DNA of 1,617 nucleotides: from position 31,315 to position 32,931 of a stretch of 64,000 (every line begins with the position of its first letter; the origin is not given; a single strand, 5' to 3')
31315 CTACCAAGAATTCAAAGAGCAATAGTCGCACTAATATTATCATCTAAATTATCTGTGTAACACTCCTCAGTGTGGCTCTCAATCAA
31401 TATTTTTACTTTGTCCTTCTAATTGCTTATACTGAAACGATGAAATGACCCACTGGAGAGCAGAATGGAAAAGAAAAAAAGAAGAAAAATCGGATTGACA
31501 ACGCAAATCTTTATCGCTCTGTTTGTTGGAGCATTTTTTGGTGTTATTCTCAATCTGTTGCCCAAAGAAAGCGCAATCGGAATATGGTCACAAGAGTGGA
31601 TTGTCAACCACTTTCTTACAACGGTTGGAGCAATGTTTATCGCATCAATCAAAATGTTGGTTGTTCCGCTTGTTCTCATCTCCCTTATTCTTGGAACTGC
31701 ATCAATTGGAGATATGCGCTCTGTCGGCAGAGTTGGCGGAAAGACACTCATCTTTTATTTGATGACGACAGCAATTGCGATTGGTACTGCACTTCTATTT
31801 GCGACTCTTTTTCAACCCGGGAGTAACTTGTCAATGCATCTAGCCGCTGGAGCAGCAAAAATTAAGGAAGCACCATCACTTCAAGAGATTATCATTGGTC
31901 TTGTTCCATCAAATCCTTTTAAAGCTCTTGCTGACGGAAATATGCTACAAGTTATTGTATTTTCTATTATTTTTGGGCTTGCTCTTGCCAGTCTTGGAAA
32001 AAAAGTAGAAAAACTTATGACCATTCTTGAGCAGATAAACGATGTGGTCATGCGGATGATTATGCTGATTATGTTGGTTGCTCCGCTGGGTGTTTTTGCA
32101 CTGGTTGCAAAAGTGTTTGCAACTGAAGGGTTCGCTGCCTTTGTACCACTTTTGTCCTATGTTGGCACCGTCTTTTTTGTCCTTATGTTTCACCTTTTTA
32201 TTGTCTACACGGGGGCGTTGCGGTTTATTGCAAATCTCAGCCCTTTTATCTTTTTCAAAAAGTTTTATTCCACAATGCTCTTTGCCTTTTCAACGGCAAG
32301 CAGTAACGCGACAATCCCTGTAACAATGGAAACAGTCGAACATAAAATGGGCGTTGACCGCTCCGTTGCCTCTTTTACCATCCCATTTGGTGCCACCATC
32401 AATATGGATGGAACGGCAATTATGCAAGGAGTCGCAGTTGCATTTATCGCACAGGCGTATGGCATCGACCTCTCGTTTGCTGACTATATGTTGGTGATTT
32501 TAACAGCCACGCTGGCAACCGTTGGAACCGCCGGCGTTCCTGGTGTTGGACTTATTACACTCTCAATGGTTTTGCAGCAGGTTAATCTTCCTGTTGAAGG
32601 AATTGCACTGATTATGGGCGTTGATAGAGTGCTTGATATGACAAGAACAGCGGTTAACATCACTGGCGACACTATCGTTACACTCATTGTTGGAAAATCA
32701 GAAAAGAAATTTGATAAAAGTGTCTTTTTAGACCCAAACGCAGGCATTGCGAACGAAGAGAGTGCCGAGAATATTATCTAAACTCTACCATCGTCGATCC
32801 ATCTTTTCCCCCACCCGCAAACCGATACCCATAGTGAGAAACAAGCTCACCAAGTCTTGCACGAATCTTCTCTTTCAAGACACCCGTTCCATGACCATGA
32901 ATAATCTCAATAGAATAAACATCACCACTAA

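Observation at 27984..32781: Complete aspartate:alanine antiporter + aspartate 4-decarboxylase pair with an adjacent DAACS symporter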

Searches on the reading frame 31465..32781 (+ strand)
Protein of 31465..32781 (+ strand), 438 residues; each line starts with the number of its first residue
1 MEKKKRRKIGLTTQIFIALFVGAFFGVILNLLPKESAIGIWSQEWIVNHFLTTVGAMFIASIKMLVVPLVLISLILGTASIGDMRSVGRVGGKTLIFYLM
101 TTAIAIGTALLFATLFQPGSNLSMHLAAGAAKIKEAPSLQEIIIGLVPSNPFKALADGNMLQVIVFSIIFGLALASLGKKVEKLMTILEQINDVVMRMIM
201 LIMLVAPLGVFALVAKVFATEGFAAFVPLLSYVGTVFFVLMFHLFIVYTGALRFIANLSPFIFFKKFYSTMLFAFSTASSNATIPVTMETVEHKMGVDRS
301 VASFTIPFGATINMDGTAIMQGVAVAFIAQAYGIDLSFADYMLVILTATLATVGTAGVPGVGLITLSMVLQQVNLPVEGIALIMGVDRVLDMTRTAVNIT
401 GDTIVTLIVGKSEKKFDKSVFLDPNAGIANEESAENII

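Call 3: search_protein_families(library=pfam, proteins=[window:31465-32781:+])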
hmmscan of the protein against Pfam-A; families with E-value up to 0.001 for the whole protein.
window:31465-32781:+ (438 aa): 1 family
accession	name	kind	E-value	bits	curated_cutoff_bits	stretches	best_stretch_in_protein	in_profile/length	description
PF00375.23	SDF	-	4e-130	434.7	27.9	1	11-411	1-386/387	Sodium:dicarboxylate symporter family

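Call 4: search_protein_families(library=ncbifam, proteins=[window:31465-32781:+])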
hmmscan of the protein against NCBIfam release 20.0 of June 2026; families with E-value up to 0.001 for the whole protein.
window:31465-32781:+ (438 aa): 4 families
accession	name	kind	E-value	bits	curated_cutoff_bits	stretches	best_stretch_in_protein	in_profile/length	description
NF008440.0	PRK11283.1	equivalog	3.3e-90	302.9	638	1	5-419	2-418/437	glutamate/aspartate:proton symporter GltP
NF002461.0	PRK01663.1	subfamily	2.4e-72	244.3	513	1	10-420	8-409/428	C4-dicarboxylate transporter DctA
NF009587.0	PRK13027.1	subfamily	3.8e-65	220.4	570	1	35-419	20-409/442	C4-dicarboxylate transporter DctA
NF010151.0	PRK13628.1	equivalog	1.5e-41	142.8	308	1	7-415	12-403/407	serine/threonine transporter SstT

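Call 7: search_solved_structures(query=window:31465-32781:+, show_alignments=1, max_evalue=1e-20)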
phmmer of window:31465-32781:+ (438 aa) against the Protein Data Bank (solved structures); distinct sequences matched with E-value up to 1e-20: 45.
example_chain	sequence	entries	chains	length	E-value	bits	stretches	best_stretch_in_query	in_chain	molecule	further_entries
9bgz_A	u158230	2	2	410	5e-109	368.2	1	49-424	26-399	Aspartate transporter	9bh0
9bgy_A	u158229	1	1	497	9.8e-109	367.2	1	49-424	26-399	Aspartate transporter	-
5dwy_A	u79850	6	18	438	7.1e-84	285.4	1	39-422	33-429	Proton/glutamate symporter, SDF family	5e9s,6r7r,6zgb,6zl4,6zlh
7ngh_A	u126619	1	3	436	7.1e-84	285.4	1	39-422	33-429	Proton/glutamate symporter, SDF family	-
4ky0_A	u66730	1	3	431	1.8e-83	284.1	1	39-422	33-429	Proton/glutamate symporter, SDF family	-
6xwn_A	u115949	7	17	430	2.8e-83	283.4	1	39-421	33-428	Proton/glutamate symporter, SDF family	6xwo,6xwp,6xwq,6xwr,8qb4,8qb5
8afa_A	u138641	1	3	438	1.1e-82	281.4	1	39-422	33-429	Proton/glutamate symporter, SDF family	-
9i6d_A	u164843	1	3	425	3.9e-79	269.8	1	15-420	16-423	Glutamate transporter homolog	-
6bat_A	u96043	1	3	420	4e-79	269.7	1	15-413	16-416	Glutamate transporter homolog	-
5cfy_A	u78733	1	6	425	5.6e-79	269.2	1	15-420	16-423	425aa long hypothetical proton glutamate symport protein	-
3kbc_A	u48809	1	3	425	1.1e-78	268.3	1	15-420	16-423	425aa long hypothetical proton glutamate symport protein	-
6x01_A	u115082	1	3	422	1.5e-78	267.9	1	15-413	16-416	Glutamate transporter homolog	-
3v8g_A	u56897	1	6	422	4.6e-78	266.2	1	15-413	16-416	sodium-coupled L-aspartate transporter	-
6bau_A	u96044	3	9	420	4.7e-78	266.2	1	15-413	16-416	Glutamate transporter homolog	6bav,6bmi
2nwl_A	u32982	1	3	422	8.4e-78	265.4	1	15-413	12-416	glutamate symport protein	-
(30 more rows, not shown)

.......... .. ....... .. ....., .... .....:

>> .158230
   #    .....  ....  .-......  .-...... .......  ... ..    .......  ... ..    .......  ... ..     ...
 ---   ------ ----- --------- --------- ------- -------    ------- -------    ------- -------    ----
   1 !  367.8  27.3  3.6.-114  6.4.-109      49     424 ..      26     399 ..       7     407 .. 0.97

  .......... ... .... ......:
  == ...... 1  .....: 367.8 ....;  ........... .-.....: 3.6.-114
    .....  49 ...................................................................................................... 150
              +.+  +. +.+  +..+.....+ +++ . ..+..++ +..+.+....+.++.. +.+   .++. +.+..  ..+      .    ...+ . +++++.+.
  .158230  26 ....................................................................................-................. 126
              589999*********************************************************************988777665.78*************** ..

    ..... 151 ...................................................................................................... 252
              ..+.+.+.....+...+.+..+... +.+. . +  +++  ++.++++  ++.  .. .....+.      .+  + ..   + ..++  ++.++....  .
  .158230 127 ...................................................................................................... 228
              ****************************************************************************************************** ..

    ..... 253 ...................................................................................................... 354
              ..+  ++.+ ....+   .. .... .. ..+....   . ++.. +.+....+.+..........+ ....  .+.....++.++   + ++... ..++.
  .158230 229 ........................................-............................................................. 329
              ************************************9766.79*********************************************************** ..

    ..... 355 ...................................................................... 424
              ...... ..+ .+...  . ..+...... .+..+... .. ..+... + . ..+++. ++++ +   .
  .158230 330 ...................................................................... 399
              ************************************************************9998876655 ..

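Call 42: find_homologous_proteins(query=window:31465-32781:+, max_evalue=1e-50)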
Query window:31465-32781:+ (438 aa): 8000 proteins with E <= 1e-50 among 8000 candidates; the best 120 are listed.
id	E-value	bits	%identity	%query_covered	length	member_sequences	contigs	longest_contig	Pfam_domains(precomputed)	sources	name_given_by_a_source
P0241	3.5e-262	887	98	100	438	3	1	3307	PF00375.24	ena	-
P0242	3.4e-167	575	64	98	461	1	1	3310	PF00375.24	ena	-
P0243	3.7e-166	571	64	97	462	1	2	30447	PF00375.24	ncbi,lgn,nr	ncbi:MAG: dicarboxylate/amino acid:cation symporter [Candidatus Delongbacteria bacterium]|nr:dicarbo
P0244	3.6e-164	565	63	99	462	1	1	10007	PF00375.24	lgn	-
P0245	2.0e-156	539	60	99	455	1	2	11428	PF00375.24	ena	-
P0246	3.2e-154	532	59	97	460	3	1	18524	PF00375.24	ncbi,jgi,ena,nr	ncbi:MAG: dicarboxylate/amino acid:cation symporter [Candidatus Cloacimonetes bacterium]|nr:dicarbox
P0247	1.5e-151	523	59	98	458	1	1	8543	PF00375.24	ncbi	-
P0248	8.1e-151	521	57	99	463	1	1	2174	PF00375.24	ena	-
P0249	9.9e-150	517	56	99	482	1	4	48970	PF00375.24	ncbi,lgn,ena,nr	ncbi:MAG: dicarboxylate/amino acid:cation symporter [Bacteriovoracaceae bacterium]|nr:dicarboxylate/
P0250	1.1e-149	517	59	98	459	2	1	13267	PF00375.24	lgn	-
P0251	3.5e-149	515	57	98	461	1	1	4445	PF00375.24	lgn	-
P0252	5.7e-149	515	59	99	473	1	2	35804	PF00375.24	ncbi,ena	-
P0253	7.0e-149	514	61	95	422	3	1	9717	PF00375.24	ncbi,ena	-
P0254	7.5e-149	514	-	-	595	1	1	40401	PF00375.24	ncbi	-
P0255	5.0e-148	511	58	98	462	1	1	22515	PF00375.24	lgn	-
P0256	2.3e-147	509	61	95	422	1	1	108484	PF00375.24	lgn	-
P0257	3.5e-147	509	61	95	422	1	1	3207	PF00375.24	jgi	-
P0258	4.2e-147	508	60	96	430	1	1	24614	PF00375.24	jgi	-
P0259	7.2e-147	508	56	99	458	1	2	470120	PF00375.24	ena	-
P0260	3.5e-146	505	60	95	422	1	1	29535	PF00375.24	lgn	-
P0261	5.5e-146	505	60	95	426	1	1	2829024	PF00375.24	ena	-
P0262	5.9e-146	505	55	100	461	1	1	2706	PF00375.24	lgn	-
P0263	7.9e-146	504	60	95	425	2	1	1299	PF00375.24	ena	-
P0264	7.1e-145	501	56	99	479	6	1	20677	PF00375.24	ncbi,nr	ncbi:MAG: dicarboxylate/amino acid:cation symporter [Bdellovibrionales bacterium]|nr:dicarboxylate/a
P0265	1.0e-144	501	56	99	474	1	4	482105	PF00375.24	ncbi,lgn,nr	ncbi:MAG: dicarboxylate/amino acid:cation symporter [Halobacteriovoraceae bacterium]|nr:dicarboxylat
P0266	4.3e-144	499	61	95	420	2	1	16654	PF00375.24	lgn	-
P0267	4.9e-144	498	56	99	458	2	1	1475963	PF00375.24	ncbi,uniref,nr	ncbi:dicarboxylate/amino acid:cation symporter [Halobacteriovorax sp. GB3]|uniref:dicarboxylate/amin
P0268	6.2e-144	498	58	98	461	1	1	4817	PF00375.24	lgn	-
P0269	6.6e-144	498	56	99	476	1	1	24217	PF00375.24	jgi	jgi:Na+/H+-dicarboxylate symporter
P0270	1.1e-143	497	58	96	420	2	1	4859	PF00375.24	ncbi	ncbi:MAG: dicarboxylate/amino acid:cation symporter [bacterium]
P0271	1.9e-143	496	59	95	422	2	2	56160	PF00375.24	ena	-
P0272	4.1e-143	495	59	95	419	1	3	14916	PF00375.24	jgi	jgi:Na+/H+-dicarboxylate symporter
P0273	3.0e-142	492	59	96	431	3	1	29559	PF00375.24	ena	-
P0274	9.2e-142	491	58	98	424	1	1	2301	PF00375.24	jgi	jgi:Na+/H+-dicarboxylate symporter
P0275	1.2e-141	491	56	98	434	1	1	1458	PF00375.24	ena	-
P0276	1.2e-141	490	58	95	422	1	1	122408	PF00375.24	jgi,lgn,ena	-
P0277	1.7e-141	490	56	97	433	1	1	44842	PF00375.24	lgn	-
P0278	1.8e-141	490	-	-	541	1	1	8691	PF00375.24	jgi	jgi:Na+/H+-dicarboxylate symporter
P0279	2.7e-141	489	58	95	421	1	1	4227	PF00375.24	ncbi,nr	ncbi:MAG TPA: dicarboxylate/amino acid:cation symporter [bacterium]|nr:dicarboxylate/amino acid:cati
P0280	1.6e-140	487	58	95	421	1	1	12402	PF00375.24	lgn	-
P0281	1.7e-140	487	58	95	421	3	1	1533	PF00375.24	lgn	-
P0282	2.2e-140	486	58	95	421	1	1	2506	PF00375.24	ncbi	-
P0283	4.1e-140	485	58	95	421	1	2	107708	PF00375.24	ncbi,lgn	-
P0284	8.1e-140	484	58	95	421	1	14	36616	PF00375.24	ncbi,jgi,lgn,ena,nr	ncbi:MAG TPA: dicarboxylate/amino acid:cation symporter [bacterium]|nr:dicarboxylate/amino acid:cati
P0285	1.0e-139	484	57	94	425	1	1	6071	PF00375.24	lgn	-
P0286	1.1e-139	484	58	95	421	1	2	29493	PF00375.24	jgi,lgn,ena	-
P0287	1.1e-139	484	58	95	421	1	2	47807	PF00375.24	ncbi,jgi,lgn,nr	ncbi:MAG: dicarboxylate/amino acid:cation symporter [bacterium]|jgi:Na+/H+-dicarboxylate symporter|n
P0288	1.2e-139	484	58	95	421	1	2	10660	PF00375.24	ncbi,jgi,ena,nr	ncbi:MAG TPA: dicarboxylate/amino acid:cation symporter [bacterium]|nr:dicarboxylate/amino acid:cati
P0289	1.2e-139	484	58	95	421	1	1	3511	PF00375.24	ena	-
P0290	1.8e-139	483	58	95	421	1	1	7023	PF00375.24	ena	-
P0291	3.0e-139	483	58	95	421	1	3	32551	PF00375.24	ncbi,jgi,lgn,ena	jgi:Na+/H+-dicarboxylate symporter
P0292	3.4e-139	482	55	97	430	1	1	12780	PF00375.24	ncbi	-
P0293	3.7e-139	482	58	95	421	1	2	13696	PF00375.24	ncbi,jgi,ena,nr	ncbi:MAG TPA: dicarboxylate/amino acid:cation symporter [bacterium]|nr:dicarboxylate/amino acid:cati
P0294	5.1e-139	482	58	95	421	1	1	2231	PF00375.24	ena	-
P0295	9.6e-139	481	58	95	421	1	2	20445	PF00375.24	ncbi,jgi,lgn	-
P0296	1.3e-138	480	58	95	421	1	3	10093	PF00375.24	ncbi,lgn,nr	ncbi:dicarboxylate/amino acid:cation symporter [bacterium]|nr:dicarboxylate/amino acid:cation sympor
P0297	1.4e-138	480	58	95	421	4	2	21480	PF00375.24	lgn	-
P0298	1.8e-138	480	57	95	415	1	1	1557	PF00375.24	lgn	-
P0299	1.9e-138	480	58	95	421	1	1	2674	PF00375.24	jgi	-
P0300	2.7e-138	479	57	99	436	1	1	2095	PF00375.24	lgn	-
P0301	3.0e-138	479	58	95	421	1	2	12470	PF00375.24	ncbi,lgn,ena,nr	ncbi:MAG TPA: dicarboxylate/amino acid:cation symporter [bacterium]|nr:dicarboxylate/amino acid:cati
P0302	4.0e-138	479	56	96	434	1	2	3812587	PF00375.24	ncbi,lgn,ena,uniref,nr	ncbi:dicarboxylate/amino acid:cation symporter [Shewanella yunxiaonensis]|uniref:Dicarboxylate/amino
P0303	5.5e-138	478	57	98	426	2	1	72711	PF00375.24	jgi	jgi:Na+/H+-dicarboxylate symporter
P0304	1.1e-137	477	56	96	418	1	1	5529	PF00375.24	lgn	-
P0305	1.8e-137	477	55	98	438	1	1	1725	PF00375.24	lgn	-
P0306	2.7e-137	476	56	99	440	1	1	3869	PF00375.24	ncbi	-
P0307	7.1e-137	475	54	97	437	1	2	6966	PF00375.24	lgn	-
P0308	1.7e-136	473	55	98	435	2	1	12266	PF00375.24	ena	-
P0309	2.2e-136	473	57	98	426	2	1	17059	PF00375.24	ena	-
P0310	2.6e-136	473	56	97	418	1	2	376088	PF00375.24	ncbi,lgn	-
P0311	4.0e-136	472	55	96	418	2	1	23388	PF00375.24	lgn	-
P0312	4.3e-136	472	56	96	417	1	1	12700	PF00375.24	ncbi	-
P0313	5.8e-136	472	55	96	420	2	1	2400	PF00375.24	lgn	-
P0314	1.1e-135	471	57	95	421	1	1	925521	PF00375.24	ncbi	ncbi:MAG: dicarboxylate/amino acid:cation symporter [bacterium]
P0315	1.5e-135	470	57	96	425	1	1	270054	PF00375.24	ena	-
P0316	1.8e-135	470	53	96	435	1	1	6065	PF00375.24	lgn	-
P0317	2.0e-135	470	53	98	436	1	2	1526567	PF00375.24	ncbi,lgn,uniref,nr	ncbi:dicarboxylate/amino acid:cation symporter [uncultured Shewanella sp.]|uniref:dicarboxylate/amin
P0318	2.2e-135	470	58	90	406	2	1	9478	PF00375.24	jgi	jgi:Na+/H+-dicarboxylate symporter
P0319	2.3e-135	470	53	100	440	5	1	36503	PF00375.24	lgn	-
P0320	3.2e-135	469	57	95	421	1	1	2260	PF00375.24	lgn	-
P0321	3.5e-135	469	56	96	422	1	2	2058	PF00375.24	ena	-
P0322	3.7e-135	469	55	98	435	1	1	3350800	PF00375.24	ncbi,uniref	ncbi:dicarboxylate/amino acid:cation symporter [Gallaecimonas sp. GXIMD4217]|uniref:dicarboxylate/am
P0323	5.0e-135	469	55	97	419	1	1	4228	PF00375.24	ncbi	-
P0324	5.2e-135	469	52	97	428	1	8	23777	PF00375.24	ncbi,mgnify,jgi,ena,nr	ncbi:MAG: dicarboxylate/amino acid:cation symporter [Rhodospirillaceae bacterium]|mgnify:FL=1|nr:dic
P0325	7.4e-135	468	53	100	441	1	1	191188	PF00375.24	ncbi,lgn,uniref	ncbi:dicarboxylate/amino acid:cation symporter [Shewanella maritima]|uniref:dicarboxylate/amino acid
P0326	7.7e-135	468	57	88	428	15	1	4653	PF00375.24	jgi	-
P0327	7.8e-135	468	56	95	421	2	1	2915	PF00375.24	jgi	jgi:Na+/H+-dicarboxylate symporter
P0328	1.3e-134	467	54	96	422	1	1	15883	PF00375.24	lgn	-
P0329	1.3e-134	467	53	95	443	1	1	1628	PF00375.24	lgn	-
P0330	1.8e-134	467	54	98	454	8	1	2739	PF00375.24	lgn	-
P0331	2.1e-134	467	53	97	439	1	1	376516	PF00375.24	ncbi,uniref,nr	ncbi:dicarboxylate/amino acid:cation symporter [Shewanella sp. AS1]|uniref:dicarboxylate/amino acid:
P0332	2.4e-134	466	52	98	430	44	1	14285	PF00375.24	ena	-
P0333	2.6e-134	466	53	97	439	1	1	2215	PF00375.24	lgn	-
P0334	2.7e-134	466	54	98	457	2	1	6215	PF00375.24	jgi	-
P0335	2.8e-134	466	55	98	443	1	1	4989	PF00375.24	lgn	-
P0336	3.4e-134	466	54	98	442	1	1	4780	PF00375.24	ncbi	-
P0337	4.0e-134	466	53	99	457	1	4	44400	PF00375.24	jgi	jgi:Na+/H+-dicarboxylate symporter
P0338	4.2e-134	466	54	98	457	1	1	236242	PF00375.24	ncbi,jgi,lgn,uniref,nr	ncbi:dicarboxylate/amino acid:cation symporter [Paraglaciecola sp. MB-3u-78]|jgi:Na+/H+-dicarboxylat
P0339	4.3e-134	466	53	98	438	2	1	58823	PF00375.24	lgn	-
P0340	4.4e-134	466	55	97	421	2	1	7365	PF00375.24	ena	-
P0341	4.6e-134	465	53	98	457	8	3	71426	PF00375.24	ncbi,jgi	ncbi:MAG: Na+/H+-dicarboxylate symporter [Gammaproteobacteria bacterium]|jgi:Na+/H+-dicarboxylate sy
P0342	5.0e-134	465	55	96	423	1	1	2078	PF00375.24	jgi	jgi:Na+/H+-dicarboxylate symporter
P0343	5.2e-134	465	53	98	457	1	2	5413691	PF00375.24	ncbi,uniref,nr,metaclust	ncbi:dicarboxylate/amino acid:cation symporter [Paraglaciecola psychrophila]|uniref:Sodium:dicarboxy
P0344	5.3e-134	465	53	97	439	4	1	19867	PF00375.24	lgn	-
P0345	5.7e-134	465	53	98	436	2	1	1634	PF00375.24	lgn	-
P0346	6.7e-134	465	54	98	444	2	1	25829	PF00375.24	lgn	-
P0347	7.1e-134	465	56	96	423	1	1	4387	PF00375.24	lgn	-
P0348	8.0e-134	465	53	97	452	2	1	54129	PF00375.24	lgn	-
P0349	8.1e-134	465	54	97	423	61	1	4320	PF00375.24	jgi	jgi:Na+/H+-dicarboxylate symporter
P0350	8.1e-134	465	53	97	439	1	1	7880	PF00375.24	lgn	-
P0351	8.3e-134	465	56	95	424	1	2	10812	PF00375.24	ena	-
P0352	8.6e-134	465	53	97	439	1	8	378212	PF00375.24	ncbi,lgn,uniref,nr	ncbi:dicarboxylate/amino acid:cation symporter [Shewanella algidipiscicola]|uniref:dicarboxylate/ami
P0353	8.9e-134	465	56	95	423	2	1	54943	PF00375.24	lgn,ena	-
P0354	9.0e-134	465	55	97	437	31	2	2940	PF00375.24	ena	-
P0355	9.8e-134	464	56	97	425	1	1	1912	PF00375.24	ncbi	-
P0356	1.0e-133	464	56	95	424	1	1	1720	PF00375.24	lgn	-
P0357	1.1e-133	464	54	98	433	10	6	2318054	PF00375.24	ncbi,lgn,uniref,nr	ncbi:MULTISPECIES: dicarboxylate/amino acid:cation symporter [Photobacterium]|uniref:dicarboxylate/a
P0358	1.3e-133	464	55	96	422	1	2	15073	PF00375.24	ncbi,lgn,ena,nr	ncbi:MAG: dicarboxylate/amino acid:cation symporter [Bdellovibrionales bacterium]|nr:dicarboxylate/a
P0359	1.4e-133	464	54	98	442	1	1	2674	PF00375.24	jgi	jgi:Na+/H+-dicarboxylate symporter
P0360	1.5e-133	464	53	97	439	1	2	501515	PF00375.24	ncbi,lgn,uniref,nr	ncbi:dicarboxylate/amino acid:cation symporter [Shewanella algidipiscicola]|uniref:Sodium:dicarboxyl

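Call 43: find_encoding_contigs(protein=P0261, flank=10000, max_places=3)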
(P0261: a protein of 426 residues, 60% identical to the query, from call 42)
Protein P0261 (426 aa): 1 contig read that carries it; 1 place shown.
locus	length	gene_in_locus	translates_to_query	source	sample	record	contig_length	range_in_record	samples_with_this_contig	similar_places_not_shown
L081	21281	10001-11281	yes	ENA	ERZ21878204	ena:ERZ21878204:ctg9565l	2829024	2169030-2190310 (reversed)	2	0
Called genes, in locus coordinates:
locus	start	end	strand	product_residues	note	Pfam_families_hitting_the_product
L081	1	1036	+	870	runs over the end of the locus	PF00912:Transgly, PF17092:PCB_OB, PF00905:Transpeptidase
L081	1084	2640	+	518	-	PF03023:MurJ, PF01554:MatE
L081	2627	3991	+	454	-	PF03486:HI0933_like (faint), PF07992:Pyr_redox_2, PF13450:NAD_binding_8 (faint), PF13738:Pyr_redox_3, PF00070:Pyr_redox, PF02737:3HCDH_N (weak), PF02852:Pyr_redox_dim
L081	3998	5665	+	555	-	PF02690:Na_Pi_cotrans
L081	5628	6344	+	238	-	PF00899:ThiF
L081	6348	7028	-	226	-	-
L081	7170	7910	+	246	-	PF03099:BPL_LplA_LipB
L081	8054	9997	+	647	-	-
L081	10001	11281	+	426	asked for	PF00375:SDF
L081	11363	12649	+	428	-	PF02127:Peptidase_M18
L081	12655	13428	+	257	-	PF03309:Pan_kinase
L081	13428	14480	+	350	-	-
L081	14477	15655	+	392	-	PF13742:tRNA_anti_2, PF01336:tRNA_anti-codon, PF02601:Exonuc_VII_L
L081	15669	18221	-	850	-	PF24595:DUF7619 (faint)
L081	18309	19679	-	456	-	PF03448:MgtE_N, PF00571:CBS, PF01769:MgtE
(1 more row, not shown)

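Call 44: find_encoding_contigs(protein=P0241, flank=10000, max_places=3)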
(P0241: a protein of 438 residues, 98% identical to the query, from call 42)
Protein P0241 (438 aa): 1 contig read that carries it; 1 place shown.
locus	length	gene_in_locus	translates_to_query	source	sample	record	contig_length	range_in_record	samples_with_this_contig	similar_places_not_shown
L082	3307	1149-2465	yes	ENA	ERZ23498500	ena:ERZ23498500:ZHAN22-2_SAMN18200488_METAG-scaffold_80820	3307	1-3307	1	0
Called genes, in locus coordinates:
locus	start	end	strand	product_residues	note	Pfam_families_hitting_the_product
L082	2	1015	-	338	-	?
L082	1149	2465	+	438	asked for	PF00375:SDF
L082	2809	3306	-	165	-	?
